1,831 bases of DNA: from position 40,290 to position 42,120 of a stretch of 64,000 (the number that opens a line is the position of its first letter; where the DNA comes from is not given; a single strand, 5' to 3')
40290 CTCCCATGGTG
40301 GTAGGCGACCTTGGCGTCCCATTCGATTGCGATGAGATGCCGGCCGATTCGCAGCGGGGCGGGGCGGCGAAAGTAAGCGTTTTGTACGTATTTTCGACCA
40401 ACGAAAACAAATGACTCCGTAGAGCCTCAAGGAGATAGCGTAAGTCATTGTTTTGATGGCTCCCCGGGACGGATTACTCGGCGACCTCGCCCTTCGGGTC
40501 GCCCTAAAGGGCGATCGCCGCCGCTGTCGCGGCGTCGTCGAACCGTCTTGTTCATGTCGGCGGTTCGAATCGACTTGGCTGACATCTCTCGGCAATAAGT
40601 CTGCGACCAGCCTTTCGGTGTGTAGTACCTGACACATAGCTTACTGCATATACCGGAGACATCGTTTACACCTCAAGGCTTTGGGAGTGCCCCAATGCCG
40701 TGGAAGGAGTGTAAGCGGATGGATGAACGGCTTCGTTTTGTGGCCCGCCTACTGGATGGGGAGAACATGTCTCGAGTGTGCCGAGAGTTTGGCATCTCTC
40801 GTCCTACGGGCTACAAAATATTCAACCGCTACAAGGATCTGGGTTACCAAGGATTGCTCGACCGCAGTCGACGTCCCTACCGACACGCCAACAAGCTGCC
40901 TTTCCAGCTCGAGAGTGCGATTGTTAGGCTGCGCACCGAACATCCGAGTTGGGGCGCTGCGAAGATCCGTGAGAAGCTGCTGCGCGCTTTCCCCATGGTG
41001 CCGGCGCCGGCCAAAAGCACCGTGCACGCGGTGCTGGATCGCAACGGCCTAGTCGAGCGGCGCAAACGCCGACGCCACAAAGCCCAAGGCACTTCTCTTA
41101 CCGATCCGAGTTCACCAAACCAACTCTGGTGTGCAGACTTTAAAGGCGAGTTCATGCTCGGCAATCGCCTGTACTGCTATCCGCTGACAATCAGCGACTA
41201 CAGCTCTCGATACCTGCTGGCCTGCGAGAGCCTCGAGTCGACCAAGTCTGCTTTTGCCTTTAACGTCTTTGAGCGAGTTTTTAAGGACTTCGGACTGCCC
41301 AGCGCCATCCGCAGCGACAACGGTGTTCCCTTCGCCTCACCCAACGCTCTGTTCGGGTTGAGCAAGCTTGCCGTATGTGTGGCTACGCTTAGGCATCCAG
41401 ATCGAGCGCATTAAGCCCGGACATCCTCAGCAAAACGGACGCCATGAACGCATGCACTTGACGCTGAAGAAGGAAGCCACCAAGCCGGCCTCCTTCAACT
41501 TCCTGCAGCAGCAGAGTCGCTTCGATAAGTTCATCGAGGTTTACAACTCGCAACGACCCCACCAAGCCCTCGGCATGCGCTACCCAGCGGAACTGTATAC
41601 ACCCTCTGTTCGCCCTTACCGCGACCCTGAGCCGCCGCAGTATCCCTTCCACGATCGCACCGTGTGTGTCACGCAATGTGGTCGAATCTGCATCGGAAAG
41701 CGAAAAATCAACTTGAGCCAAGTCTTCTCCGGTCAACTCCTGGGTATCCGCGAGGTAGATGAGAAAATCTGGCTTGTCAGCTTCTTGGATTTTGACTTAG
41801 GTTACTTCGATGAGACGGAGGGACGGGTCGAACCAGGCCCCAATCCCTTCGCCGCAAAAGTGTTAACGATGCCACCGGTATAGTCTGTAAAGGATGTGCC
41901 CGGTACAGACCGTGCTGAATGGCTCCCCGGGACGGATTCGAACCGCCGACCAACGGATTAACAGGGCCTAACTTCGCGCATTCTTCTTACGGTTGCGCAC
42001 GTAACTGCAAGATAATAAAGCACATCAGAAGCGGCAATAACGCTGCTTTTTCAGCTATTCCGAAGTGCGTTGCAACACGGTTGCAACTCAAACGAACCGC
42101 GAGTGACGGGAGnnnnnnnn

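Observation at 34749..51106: Four direct copies of the tRNA-Asn 3' end: serial island accretion spanning 16 kb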

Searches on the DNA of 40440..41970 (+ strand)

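Call 27: search_dna_similar(query=window:40440-41970:+, collection=plasmids, mode=distant, max_rows=12)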
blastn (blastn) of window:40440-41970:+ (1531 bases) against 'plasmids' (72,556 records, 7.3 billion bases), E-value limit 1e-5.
Records with a match: 65; places in all: 69; records where one place covers at least 80% of the query: 21.
Best place of each record, by identity: 60-80% 65.
By first word of the organism name: Sinorhizobium 30; Rhizobium 29; Methylocystis 2; Peteryoungia 1; Ensifer 1; Bradyrhizobium 1; Mesorhizobium 1.
By predicted mobility (MOB-suite, as given by PLSDB): mobilizable 31; non-mobilizable 21; conjugative 13.
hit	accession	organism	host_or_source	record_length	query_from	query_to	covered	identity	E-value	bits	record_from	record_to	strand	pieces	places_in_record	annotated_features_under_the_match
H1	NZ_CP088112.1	Sinorhizobium medicae WSM1115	cell culture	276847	211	1512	85%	67.6%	1e-95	359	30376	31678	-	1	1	none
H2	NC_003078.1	Sinorhizobium meliloti 1021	-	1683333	211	1505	85%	67.8%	7e-100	372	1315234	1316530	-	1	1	none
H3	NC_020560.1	Sinorhizobium meliloti 2011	-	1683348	211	1505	85%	67.8%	7e-100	372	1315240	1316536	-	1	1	none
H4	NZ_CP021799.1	Sinorhizobium meliloti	Medicago sativa,Single Cell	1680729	211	1505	85%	67.8%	7e-100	372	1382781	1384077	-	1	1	none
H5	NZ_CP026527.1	Sinorhizobium meliloti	Medicago sativa L. subsp. ambigua,Cell ...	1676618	211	1505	85%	67.8%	7e-100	372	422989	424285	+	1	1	none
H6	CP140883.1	Sinorhizobium meliloti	Medicago lupulina,whole organism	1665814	211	1505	85%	67.8%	7e-100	372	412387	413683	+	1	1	none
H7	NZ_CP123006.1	Sinorhizobium meliloti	Medicago sativa,cell culture,nodules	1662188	211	1505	85%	67.8%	7e-100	372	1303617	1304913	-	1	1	none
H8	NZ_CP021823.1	Sinorhizobium meliloti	Medicago truncatula,Single Cell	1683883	211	1505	85%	67.7%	1e-97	366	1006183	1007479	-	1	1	none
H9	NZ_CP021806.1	Sinorhizobium meliloti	Medicago truncatula,Single Cell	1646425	211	1505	85%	67.6%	2e-93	352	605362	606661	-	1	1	none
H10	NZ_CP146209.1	Sinorhizobium meliloti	-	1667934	211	1505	85%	67.6%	2e-93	352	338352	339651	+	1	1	none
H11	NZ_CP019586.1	Sinorhizobium meliloti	Medicago arborea,tissue sample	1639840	211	1505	85%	67.5%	3e-92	347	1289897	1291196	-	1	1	none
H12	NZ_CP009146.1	Sinorhizobium meliloti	Medicago orbicularis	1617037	211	1505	85%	67.5%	3e-92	347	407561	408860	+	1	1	none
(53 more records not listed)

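Call 28: get_annotated_region(hit=H2, flank=1500)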
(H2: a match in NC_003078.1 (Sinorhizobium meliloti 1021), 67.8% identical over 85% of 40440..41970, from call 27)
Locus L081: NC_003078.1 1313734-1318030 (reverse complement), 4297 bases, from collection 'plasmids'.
description: Sinorhizobium meliloti 1021 plasmid pSymB, complete sequence
organism: Sinorhizobium meliloti 1021 (NCBI taxid 266834)
taxonomy: Bacteria; Pseudomonadota; Alphaproteobacteria; Hyphomicrobiales; Rhizobiaceae; Sinorhizobium; Sinorhizobium meliloti; Sinorhizobium meliloti 1021
host: -; source: -; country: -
typing (MOB-suite, as given by PLSDB): mobilizable; relaxase MOBQ
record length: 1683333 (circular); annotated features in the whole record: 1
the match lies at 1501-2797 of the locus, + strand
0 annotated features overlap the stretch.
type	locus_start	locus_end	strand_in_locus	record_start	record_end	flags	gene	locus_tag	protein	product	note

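Call 33: search_dna_similar(query=window:40616-41912:+, collection=plasmids, mode=distant, max_rows=60, rows=spread)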
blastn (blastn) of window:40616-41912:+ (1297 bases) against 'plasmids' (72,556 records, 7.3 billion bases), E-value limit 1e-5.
Records with a match: 65; places in all: 69; records where one place covers at least 80% of the query: 32.
Best place of each record, by identity: 60-80% 65.
By first word of the organism name: Sinorhizobium 30; Rhizobium 29; Methylocystis 2; Peteryoungia 1; Ensifer 1; Bradyrhizobium 1; Mesorhizobium 1.
By predicted mobility (MOB-suite, as given by PLSDB): mobilizable 31; non-mobilizable 21; conjugative 13.
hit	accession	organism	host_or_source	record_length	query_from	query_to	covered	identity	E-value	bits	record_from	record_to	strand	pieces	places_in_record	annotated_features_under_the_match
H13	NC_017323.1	Sinorhizobium meliloti BL225C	-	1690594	35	1297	97%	67.7%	2e-93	351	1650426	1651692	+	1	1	none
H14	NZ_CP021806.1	Sinorhizobium meliloti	Medicago truncatula,Single Cell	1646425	35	1297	97%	67.7%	2e-93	351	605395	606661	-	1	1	none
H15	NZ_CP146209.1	Sinorhizobium meliloti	-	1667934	35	1297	97%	67.7%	2e-93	351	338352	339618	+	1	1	none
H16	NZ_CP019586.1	Sinorhizobium meliloti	Medicago arborea,tissue sample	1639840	35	1297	97%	67.6%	8e-92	346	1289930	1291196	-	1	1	none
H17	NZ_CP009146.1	Sinorhizobium meliloti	Medicago orbicularis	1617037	35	1297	97%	67.6%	8e-92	346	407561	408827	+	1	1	none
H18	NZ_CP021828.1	Sinorhizobium meliloti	Medicago truncatula,Single Cell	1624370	35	1297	97%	67.6%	8e-92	346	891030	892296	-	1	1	none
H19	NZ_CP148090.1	Sinorhizobium meliloti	Medicago sativa,cell culture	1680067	35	1297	97%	67.6%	8e-92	346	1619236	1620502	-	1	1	none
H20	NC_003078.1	Sinorhizobium meliloti 1021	-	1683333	35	1286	97%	67.9%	8e-98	366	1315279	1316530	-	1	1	none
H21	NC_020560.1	Sinorhizobium meliloti 2011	-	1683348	35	1286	97%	67.9%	8e-98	366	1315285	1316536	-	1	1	none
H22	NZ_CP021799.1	Sinorhizobium meliloti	Medicago sativa,Single Cell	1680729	35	1286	97%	67.9%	8e-98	366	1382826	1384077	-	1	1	none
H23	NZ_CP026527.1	Sinorhizobium meliloti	Medicago sativa L. subsp. ambigua,Cell ...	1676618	35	1286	97%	67.9%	8e-98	366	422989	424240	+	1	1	none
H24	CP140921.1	Sinorhizobium meliloti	Medicago lupulina,whole organism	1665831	35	1286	97%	67.9%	8e-98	366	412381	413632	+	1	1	none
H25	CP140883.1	Sinorhizobium meliloti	Medicago lupulina,whole organism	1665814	35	1286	97%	67.9%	8e-98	366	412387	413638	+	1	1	none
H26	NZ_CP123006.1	Sinorhizobium meliloti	Medicago sativa,cell culture,nodules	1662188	35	1286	97%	67.9%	8e-98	366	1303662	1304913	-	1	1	none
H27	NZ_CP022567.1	Rhizobium leguminosarum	Root nodule,Pisum sativum root-nodule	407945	35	1296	97%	67.3%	4e-95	357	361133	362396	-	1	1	integrase core domain-containing protein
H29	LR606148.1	Rhizobium sp. Q54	paddy soil contaminated with arsenic ...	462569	12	1297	99%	65.9%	2e-68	269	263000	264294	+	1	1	transposase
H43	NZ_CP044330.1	Methylocystis rosea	-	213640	79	962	68%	68.3%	1e-75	291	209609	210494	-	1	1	integrase core domain-containing protein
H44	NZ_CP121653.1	Rhizobium sp. CB3171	Calliandra calothyrsus,cell culture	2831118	12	911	69%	66.4%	2e-48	201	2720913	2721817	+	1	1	record has no annotation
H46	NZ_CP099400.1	Rhizobium sp. Pop5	Phaseolus vulgaris,Cell culture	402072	12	911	69%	66.2%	4e-51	210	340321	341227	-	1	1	helix-turn-helix domain-containing protein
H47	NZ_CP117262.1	Rhizobium tumorigenes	Rubus sp.,pure bacterial culture,Aerial ...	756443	12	920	70%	64.7%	3e-27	132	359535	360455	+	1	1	IS481 family transposase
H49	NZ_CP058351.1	Peteryoungia desertarenae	Pure culture,Saline Desert Soil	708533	12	911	69%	64.8%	1e-25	126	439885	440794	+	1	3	none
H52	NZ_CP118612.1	Ensifer adhaerens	Pure isolate,Rhizosphere of Cyperus ...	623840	80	911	64%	66.7%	4e-51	211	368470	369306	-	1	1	IS481 family transposase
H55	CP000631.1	Rhizobium rhizogenes K84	-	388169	80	866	61%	65.9%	7e-42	180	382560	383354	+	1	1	transposase (ISmav2)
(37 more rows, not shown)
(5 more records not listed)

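Call 34: get_annotated_region(hit=H27, flank=1000)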
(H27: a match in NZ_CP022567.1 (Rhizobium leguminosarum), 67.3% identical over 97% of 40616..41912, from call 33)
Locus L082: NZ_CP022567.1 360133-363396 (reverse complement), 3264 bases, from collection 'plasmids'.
description: Rhizobium leguminosarum bv. viciae strain BIHB 1148 plasmid pSK03, complete sequence
organism: Rhizobium leguminosarum (NCBI taxid 387)
taxonomy: Bacteria; Pseudomonadota; Alphaproteobacteria; Hyphomicrobiales; Rhizobiaceae; Rhizobium; Rhizobium leguminosarum
host: -; source: Root nodule,Pisum sativum root-nodule; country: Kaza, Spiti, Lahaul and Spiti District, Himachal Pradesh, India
typing (MOB-suite, as given by PLSDB): non-mobilizable
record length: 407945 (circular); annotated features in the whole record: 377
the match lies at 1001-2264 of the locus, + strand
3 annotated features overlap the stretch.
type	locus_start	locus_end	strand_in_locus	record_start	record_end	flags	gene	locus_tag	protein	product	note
CDS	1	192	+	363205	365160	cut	-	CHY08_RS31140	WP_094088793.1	AI-2E family transporter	GO:1905887 - autoinducer AI-2 transmembrane transport [Evidence IEA]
CDS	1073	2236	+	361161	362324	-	-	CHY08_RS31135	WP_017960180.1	integrase core domain-containing protein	GO:0006313 - DNA transposition [Evidence IEA]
CDS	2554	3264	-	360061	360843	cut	-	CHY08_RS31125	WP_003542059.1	ATP-binding cassette domain-containing protein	-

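Call 35: get_annotated_region(hit=H29, flank=1000)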
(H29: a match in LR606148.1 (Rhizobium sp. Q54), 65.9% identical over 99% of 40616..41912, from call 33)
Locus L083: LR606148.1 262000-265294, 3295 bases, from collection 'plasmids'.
description: Rhizobium sp. Q54 genome assembly, plasmid: 5
organism: Rhizobium sp. Q54 (NCBI taxid 1335060)
taxonomy: Bacteria; Pseudomonadota; Alphaproteobacteria; Hyphomicrobiales; Rhizobiaceae; Rhizobium; Rhizobium sp. Q54
host: -; source: paddy soil contaminated with arsenic due to geogenic reasons; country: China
typing (MOB-suite, as given by PLSDB): conjugative; relaxase MOBQ; mating-pair formation MPF_T
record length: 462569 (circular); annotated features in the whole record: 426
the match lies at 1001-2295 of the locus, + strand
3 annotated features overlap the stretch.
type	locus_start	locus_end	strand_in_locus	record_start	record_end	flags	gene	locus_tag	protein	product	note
CDS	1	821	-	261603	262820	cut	-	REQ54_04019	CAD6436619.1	DegT/DnrJ/EryC1/StrS aminotransferase family protein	-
CDS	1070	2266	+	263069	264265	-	-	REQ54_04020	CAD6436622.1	transposase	-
CDS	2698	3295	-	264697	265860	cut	-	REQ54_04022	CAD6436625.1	conjugal transfer protein TraB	-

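Call 36: get_annotated_region(hit=H43, flank=1500)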
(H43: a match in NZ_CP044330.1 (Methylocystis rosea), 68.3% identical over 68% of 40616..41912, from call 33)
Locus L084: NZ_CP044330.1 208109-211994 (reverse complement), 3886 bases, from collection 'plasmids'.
description: Methylocystis rosea strain BRCS1 plasmid unnamed2, complete sequence
organism: Methylocystis rosea (NCBI taxid 173366)
taxonomy: Bacteria; Pseudomonadota; Alphaproteobacteria; Hyphomicrobiales; Methylocystaceae; Methylocystis; Methylocystis rosea
host: -; source: -; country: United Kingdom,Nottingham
typing (MOB-suite, as given by PLSDB): mobilizable; relaxase MOBP
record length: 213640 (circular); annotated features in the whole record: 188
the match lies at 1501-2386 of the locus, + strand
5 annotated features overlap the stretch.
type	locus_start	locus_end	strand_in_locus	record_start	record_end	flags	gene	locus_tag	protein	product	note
CDS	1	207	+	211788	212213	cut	-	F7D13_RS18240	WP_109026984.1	universal stress protein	-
CDS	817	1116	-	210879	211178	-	-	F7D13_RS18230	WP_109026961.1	antibiotic biosynthesis monooxygenase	-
CDS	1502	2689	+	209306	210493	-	-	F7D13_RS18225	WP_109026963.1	integrase core domain-containing protein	GO:0006313 - DNA transposition [Evidence IEA]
CDS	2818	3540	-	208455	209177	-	-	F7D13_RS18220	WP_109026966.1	SMC-Scp complex subunit ScpB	-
CDS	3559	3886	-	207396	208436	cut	-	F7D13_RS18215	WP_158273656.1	DUF1403 family protein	-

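Call 37: get_annotated_region(hit=H44, flank=1500)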
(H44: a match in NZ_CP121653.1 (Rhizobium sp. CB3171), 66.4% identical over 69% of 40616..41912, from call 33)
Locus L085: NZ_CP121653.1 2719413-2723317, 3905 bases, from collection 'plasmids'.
description: Rhizobium sp. CB3171 plasmid pCB3171_1, complete sequence
organism: Rhizobium sp. CB3171 (NCBI taxid 3039157)
taxonomy: Bacteria; Pseudomonadota; Alphaproteobacteria; Hyphomicrobiales; Rhizobiaceae; Rhizobium; Rhizobium sp. CB3171
host: -; source: Calliandra calothyrsus,cell culture; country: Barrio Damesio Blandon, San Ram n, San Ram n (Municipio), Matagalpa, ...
typing (MOB-suite, as given by PLSDB): non-mobilizable; mating-pair formation MPF_T
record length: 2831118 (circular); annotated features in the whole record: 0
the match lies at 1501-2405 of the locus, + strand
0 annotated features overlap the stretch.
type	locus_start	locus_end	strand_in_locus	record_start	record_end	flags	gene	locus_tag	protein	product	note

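Call 38: get_annotated_region(hit=H46, flank=1500)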
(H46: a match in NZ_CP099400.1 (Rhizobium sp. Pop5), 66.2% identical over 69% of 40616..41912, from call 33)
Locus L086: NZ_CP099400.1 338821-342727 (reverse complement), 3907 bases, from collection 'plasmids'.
description: Rhizobium sp. Pop5 plasmid pRsp_Pop5_4, complete sequence
organism: Rhizobium sp. Pop5 (NCBI taxid 1223565)
taxonomy: Bacteria; Pseudomonadota; Alphaproteobacteria; Hyphomicrobiales; Rhizobiaceae; Rhizobium; Rhizobium sp. Pop5
host: -; source: Phaseolus vulgaris,Cell culture; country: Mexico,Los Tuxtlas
typing (MOB-suite, as given by PLSDB): non-mobilizable
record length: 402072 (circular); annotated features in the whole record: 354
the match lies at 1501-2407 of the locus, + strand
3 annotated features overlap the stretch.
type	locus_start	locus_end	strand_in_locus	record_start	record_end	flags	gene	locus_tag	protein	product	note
CDS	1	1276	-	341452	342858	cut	-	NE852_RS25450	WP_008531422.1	RtcB family protein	GO:0006396 - RNA processing [Evidence IEA]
CDS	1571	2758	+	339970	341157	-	-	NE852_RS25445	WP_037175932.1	helix-turn-helix domain-containing protein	GO:0006313 - DNA transposition [Evidence IEA]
CDS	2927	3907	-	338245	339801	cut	-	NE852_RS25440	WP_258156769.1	RNA-binding protein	-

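Call 39: get_annotated_region(hit=H47, flank=1500)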
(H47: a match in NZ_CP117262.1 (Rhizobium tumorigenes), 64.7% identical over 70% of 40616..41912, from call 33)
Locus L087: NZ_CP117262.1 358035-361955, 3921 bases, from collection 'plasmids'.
description: Rhizobium tumorigenes strain 932 plasmid pRt932, complete sequence
organism: Rhizobium tumorigenes (NCBI taxid 2041385)
taxonomy: Bacteria; Pseudomonadota; Alphaproteobacteria; Hyphomicrobiales; Rhizobiaceae; Rhizobium; Rhizobium tumorigenes
host: -; source: Rubus sp.,pure bacterial culture,Aerial tumor; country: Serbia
typing (MOB-suite, as given by PLSDB): non-mobilizable
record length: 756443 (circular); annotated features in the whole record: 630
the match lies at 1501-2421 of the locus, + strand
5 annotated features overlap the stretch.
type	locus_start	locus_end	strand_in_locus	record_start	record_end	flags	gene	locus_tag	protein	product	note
CDS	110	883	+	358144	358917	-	-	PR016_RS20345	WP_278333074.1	DeoR/GlpR family DNA-binding transcription regulator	-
CDS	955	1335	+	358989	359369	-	-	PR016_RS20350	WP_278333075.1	VOC family protein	-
CDS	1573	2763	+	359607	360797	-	-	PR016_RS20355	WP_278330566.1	IS481 family transposase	-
CDS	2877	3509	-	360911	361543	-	-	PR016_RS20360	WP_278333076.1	glutathione S-transferase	-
CDS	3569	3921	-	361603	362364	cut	-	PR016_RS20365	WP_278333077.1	SDR family oxidoreductase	-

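Call 40: get_annotated_region(hit=H49, flank=1500)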
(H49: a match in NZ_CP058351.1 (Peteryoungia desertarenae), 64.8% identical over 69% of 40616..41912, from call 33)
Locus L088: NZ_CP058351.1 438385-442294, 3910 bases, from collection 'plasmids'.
description: Peteryoungia desertarenae strain ADMK78 plasmid pPRADMK78_01
organism: Peteryoungia desertarenae (NCBI taxid 1813451)
taxonomy: Bacteria; Pseudomonadota; Alphaproteobacteria; Hyphomicrobiales; Rhizobiaceae; Peteryoungia; Peteryoungia desertarenae
host: -; source: Pure culture,Saline Desert Soil; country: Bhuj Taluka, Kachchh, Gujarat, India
typing (MOB-suite, as given by PLSDB): non-mobilizable
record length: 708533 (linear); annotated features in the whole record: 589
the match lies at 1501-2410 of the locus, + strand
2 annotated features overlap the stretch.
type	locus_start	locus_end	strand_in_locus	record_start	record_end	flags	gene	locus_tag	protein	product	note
CDS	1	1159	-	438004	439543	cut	-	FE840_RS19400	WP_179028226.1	IS3 family transposase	-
CDS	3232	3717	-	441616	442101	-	-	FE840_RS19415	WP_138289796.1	hypothetical protein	-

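Call 41: get_annotated_region(hit=H52, flank=1500)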
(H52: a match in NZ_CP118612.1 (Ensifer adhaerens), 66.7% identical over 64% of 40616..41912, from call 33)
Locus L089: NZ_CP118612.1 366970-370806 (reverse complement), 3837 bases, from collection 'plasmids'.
description: Ensifer adhaerens strain CTYH.Ch1 plasmid pCTYH.Ch1_2, complete sequence
organism: Ensifer adhaerens (NCBI taxid 106592)
taxonomy: Bacteria; Pseudomonadota; Alphaproteobacteria; Hyphomicrobiales; Rhizobiaceae; Ensifer; Ensifer adhaerens
host: -; source: Pure isolate,Rhizosphere of Cyperus brevifolius; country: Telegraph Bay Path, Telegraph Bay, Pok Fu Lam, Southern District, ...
typing (MOB-suite, as given by PLSDB): non-mobilizable
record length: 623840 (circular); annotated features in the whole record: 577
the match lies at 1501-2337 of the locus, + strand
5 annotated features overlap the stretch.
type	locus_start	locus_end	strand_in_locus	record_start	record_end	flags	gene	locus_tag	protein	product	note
CDS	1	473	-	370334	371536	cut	arsK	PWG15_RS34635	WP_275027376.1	arsenite efflux MFS transporter ArsK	GO:0055085 - transmembrane transport [Evidence IEA]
CDS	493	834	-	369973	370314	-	-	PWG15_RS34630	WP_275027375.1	metalloregulator ArsR/SmtB family transcription factor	GO:0006355 - regulation of DNA-templated transcription [Evidence IEA]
CDS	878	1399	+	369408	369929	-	-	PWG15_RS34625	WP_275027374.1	DUF6428 family protein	-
CDS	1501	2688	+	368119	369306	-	-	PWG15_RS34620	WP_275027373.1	IS481 family transposase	-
CDS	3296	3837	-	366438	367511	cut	ugpC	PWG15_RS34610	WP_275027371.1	sn-glycerol-3-phosphate ABC transporter ATP-binding protein UgpC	-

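Call 42: get_annotated_region(hit=H55, flank=1500)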
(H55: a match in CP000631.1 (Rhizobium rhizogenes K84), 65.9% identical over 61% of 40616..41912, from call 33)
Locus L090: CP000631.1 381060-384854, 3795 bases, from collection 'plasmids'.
description: Agrobacterium radiobacter K84 plasmid pAtK84c, complete sequence
organism: Rhizobium rhizogenes K84 (NCBI taxid 311403)
taxonomy: Bacteria; Pseudomonadota; Alphaproteobacteria; Hyphomicrobiales; Rhizobiaceae; Rhizobium; Rhizobium rhizogenes; Rhizobium rhizogenes K84
host: -; source: -; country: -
typing (MOB-suite, as given by PLSDB): non-mobilizable; replicon rep_cluster_749; mating-pair formation MPF_T
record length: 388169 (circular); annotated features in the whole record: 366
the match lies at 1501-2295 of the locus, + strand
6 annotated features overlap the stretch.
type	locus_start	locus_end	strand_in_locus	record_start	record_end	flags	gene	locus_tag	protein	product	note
CDS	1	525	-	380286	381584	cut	-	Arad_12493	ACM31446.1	coenzyme F390 synthetase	-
CDS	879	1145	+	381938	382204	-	-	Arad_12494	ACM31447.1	catalase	-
CDS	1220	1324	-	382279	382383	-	-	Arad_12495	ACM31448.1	hypothetical protein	-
CDS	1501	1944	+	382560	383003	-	-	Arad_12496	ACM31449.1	transposase (ISmav2)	-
CDS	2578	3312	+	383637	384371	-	-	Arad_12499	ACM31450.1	IstB-like ATP-binding protein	-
CDS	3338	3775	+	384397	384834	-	-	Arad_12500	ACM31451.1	hypothetical protein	-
